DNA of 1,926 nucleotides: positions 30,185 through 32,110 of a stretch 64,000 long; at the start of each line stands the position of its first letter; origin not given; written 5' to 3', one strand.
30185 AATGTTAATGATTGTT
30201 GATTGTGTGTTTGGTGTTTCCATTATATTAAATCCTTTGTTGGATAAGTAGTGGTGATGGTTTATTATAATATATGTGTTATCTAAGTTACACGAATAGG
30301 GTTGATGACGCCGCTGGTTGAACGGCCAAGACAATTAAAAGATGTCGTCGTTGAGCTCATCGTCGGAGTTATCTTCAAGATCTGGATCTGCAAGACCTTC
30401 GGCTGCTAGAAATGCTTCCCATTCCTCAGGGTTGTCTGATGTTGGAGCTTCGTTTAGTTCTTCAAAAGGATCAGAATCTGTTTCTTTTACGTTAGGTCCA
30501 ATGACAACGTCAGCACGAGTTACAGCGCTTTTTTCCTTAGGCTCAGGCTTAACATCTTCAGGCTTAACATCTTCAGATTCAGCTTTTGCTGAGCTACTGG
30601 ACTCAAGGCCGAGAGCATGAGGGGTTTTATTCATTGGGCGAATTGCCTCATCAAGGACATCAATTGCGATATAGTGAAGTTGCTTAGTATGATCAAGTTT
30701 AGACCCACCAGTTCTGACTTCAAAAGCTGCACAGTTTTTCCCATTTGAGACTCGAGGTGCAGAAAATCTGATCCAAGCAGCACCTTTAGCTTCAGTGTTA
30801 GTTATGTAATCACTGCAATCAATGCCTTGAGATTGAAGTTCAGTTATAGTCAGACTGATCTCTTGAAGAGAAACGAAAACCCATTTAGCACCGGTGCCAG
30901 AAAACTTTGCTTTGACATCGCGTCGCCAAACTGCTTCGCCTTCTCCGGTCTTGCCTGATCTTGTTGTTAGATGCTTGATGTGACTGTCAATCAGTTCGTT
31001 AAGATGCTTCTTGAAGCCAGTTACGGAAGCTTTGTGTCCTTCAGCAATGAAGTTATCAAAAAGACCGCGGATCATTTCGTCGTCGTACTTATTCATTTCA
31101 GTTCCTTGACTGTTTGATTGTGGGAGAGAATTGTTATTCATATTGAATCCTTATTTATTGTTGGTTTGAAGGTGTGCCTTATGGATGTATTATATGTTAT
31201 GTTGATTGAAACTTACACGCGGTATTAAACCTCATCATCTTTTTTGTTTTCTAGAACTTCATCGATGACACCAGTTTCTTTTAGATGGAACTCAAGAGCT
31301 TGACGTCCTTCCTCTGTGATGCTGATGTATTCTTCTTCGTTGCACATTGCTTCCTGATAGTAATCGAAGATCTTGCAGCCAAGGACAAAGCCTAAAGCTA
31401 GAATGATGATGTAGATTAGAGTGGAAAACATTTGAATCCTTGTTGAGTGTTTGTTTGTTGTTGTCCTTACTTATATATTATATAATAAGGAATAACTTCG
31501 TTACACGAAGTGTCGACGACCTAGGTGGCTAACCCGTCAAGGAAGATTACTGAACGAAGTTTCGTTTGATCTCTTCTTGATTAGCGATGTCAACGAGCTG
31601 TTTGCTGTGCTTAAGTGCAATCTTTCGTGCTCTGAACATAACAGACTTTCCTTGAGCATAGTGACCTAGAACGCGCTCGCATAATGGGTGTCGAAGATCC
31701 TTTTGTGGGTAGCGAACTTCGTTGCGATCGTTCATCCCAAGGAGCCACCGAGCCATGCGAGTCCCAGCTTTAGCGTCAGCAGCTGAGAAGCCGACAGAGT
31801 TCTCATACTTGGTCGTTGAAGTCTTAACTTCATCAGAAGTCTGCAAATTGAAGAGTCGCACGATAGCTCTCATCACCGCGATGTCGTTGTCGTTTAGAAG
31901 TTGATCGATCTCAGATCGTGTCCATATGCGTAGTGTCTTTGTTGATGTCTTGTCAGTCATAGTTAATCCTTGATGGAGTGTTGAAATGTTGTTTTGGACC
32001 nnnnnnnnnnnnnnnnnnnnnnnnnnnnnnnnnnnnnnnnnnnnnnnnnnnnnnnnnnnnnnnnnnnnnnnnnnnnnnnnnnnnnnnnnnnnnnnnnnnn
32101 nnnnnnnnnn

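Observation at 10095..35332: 26-kb array of >30 self-contained promoter-gene cassettes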

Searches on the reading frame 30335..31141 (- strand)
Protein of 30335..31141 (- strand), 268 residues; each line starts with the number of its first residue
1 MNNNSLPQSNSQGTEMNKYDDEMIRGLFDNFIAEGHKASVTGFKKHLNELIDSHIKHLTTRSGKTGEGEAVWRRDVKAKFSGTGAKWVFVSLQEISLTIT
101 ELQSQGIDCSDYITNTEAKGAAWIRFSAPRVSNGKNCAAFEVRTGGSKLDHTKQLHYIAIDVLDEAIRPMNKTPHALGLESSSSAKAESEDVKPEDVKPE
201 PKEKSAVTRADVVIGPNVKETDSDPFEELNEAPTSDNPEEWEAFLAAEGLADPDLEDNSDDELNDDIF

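Call 25: search_protein_families(library=pfam, proteins=[window:30335-31141:-], max_evalue=0.01)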
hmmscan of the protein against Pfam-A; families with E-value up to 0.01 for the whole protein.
window:30335-31141:- (268 aa): 0 families

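Call 34: find_related_loci(query=A1, collection=viral_contigs, flank=10000)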
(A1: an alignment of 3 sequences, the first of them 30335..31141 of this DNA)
Query A1 (268 aa) in viral_contigs; peptide patterns used: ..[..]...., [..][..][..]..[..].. (x = any residue, [..] = any of these).
263 stretches matched a pattern, but none encodes a relative of the query by tblastn (E <= 1e-3).

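Call 35: find_homologous_proteins(query=window:30335-31141:-)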
Query window:30335-31141:- (268 aa): 159 proteins with E <= 0.001 among 1654 candidates; the best 120 are listed. Only proteins of 147 to 469 residues were searched: fused or split forms outside these lengths cannot appear, so this answer is no evidence that the protein stands alone or is whole; find_related_loci, which searches DNA, has no such limit.
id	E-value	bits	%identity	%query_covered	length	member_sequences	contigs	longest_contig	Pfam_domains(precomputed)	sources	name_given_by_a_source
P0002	3.3e-175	599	100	100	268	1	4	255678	-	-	-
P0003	1.1e-147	509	88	100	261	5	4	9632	-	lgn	-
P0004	1.8e-147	508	86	94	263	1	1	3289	-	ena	-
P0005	3.4e-117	409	70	93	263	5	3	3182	-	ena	-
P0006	2.2e-106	373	69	94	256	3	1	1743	-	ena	-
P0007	6.4e-64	234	50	91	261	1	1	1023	-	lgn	-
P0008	7.2e-64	234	50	91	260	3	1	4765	-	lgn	-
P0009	6.9e-63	231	59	68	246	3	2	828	-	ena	-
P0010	2.1e-62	229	49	89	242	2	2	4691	-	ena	-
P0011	3.5e-62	228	57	68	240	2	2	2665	-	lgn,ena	-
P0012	4.3e-61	225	48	91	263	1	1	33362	-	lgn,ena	-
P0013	1.8e-59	220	46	91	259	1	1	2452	-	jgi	jgi:hypothetical protein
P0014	5.4e-59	218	60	65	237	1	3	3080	-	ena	-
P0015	2.6e-58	216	56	75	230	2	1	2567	-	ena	-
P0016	4.0e-57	212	44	93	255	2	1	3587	-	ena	-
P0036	8.6e-54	201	43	85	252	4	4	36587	-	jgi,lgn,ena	-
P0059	1.8e-52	197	44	90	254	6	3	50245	-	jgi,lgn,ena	-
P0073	2.6e-51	193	46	86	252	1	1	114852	-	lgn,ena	-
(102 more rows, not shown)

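Call 36: find_encoding_contigs(protein=P0073, flank=10000, max_places=2)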
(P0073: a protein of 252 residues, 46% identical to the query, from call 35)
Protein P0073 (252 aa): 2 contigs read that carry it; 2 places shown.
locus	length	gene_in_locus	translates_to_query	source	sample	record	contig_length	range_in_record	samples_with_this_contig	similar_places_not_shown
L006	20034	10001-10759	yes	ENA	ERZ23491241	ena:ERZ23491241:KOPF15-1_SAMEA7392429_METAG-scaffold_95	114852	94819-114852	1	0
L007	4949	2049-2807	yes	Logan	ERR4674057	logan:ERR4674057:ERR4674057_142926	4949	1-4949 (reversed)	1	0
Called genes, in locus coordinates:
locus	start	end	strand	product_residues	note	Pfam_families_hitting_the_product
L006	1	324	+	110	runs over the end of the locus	-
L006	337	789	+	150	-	-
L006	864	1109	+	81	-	-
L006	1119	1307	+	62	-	-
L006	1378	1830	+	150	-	-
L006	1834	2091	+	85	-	PF26096:DUF8033 (weak)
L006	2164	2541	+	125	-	-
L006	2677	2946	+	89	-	-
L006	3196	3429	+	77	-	-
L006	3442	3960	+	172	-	-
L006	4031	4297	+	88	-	-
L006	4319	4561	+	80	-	-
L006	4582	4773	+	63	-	PF20027:DUF6435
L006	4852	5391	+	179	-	-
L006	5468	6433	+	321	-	-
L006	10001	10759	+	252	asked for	-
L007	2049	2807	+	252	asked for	-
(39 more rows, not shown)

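Call 37: find_encoding_contigs(protein=P0059, flank=10000, max_places=2)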
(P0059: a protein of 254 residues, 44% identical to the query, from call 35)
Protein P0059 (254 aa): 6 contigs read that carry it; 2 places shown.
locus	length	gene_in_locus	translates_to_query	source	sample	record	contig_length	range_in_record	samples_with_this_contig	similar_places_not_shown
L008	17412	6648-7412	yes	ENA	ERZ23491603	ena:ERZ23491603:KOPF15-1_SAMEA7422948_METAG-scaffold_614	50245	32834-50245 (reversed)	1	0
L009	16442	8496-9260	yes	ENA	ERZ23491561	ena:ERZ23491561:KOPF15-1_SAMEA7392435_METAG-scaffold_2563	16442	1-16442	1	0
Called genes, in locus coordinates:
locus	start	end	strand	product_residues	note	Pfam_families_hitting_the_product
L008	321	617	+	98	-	-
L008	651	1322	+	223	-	-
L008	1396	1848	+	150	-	-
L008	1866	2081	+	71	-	-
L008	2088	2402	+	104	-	-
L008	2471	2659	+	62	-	-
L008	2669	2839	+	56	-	-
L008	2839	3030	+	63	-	-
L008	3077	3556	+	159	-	-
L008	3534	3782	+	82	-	-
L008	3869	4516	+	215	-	-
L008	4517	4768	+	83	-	-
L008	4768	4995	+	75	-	-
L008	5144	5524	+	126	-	-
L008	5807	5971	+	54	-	-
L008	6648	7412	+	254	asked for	-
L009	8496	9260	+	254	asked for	-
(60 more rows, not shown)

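Call 38: find_encoding_contigs(protein=P0012, flank=10000, max_places=2)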
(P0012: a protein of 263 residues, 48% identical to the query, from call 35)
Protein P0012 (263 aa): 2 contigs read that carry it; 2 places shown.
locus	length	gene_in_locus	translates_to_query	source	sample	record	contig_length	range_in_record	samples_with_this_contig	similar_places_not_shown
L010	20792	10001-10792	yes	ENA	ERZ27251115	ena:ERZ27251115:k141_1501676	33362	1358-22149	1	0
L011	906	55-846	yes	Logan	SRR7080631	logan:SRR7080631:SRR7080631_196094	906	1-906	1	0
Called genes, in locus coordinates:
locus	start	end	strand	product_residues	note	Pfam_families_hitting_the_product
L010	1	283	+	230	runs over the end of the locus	-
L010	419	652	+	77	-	-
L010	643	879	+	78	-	-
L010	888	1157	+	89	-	-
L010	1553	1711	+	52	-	-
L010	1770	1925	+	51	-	-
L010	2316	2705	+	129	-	-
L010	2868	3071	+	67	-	-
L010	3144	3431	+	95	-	-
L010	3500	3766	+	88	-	-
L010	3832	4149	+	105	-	-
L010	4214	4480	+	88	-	-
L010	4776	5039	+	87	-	-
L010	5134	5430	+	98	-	-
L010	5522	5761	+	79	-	-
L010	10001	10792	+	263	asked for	-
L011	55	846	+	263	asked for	-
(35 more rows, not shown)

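Call 41: find_encoding_contigs(protein=P0003, flank=10000, max_places=4)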
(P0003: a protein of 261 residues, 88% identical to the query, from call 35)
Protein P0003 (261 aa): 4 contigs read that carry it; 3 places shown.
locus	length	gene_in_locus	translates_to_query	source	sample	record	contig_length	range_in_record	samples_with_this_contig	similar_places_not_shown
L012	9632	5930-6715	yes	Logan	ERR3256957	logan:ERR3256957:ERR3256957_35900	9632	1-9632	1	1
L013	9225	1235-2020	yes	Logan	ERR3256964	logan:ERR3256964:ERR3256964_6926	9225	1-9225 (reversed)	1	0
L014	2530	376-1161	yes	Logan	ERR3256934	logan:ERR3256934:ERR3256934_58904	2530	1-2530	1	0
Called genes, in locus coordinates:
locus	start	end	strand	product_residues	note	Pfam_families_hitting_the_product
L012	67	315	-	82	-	-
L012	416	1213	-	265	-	-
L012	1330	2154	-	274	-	-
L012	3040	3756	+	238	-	-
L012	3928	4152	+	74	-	-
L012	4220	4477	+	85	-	-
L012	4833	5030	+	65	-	-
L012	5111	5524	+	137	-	-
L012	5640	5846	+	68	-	-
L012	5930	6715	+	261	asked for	-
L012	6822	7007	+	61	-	-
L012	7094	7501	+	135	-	-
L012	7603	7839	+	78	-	-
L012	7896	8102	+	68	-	-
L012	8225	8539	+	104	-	-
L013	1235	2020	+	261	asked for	-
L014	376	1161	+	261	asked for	-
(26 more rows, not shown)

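Call 42: find_encoding_contigs(protein=P0036, flank=10000, max_places=3)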
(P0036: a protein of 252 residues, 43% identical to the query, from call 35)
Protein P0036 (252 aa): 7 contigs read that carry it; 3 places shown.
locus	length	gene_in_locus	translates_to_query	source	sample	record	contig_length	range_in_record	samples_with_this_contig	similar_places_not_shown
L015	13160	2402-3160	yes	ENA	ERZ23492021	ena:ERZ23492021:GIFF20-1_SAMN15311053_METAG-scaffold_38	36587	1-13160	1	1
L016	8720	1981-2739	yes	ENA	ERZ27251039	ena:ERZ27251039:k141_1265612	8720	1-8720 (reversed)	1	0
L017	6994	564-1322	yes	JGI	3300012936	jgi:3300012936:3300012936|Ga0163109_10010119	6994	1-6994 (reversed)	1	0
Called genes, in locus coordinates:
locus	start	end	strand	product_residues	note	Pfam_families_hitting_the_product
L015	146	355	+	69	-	-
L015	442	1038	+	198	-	-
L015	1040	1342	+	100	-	-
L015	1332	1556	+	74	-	-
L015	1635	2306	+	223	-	-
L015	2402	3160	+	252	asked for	-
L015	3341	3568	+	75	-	-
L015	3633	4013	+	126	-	-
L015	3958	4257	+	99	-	-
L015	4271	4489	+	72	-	-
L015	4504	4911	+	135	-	-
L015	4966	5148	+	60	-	-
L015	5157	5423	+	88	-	-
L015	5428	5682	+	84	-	-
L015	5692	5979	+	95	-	-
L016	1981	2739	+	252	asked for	-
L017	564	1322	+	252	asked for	-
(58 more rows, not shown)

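Call 86: search_protein_families(library=padloc, proteins=[window:30335-31141:-], max_evalue=0.001)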
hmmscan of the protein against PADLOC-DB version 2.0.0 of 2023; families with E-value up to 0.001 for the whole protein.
window:30335-31141:- (268 aa): 0 families

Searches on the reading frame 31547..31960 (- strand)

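Call 25: search_protein_families(library=pfam, proteins=[window:31547-31960:-], max_evalue=0.01)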
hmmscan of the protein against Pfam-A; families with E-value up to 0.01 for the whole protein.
window:31547-31960:- (137 aa): 1 family
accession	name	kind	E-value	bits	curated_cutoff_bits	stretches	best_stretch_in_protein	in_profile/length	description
PF01730.21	UreF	-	0.0091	16.7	23.3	0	6-117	3-114/151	UreF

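Call 87: search_protein_families(library=phrogs, proteins=[window:31547-31960:-], max_evalue=0.001)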
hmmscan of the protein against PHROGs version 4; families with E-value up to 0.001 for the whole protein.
window:31547-31960:- (137 aa): 1 family
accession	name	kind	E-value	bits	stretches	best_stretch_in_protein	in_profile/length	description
phrog_21015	-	unknown function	1.1e-15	58.8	1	8-71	4-67/103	-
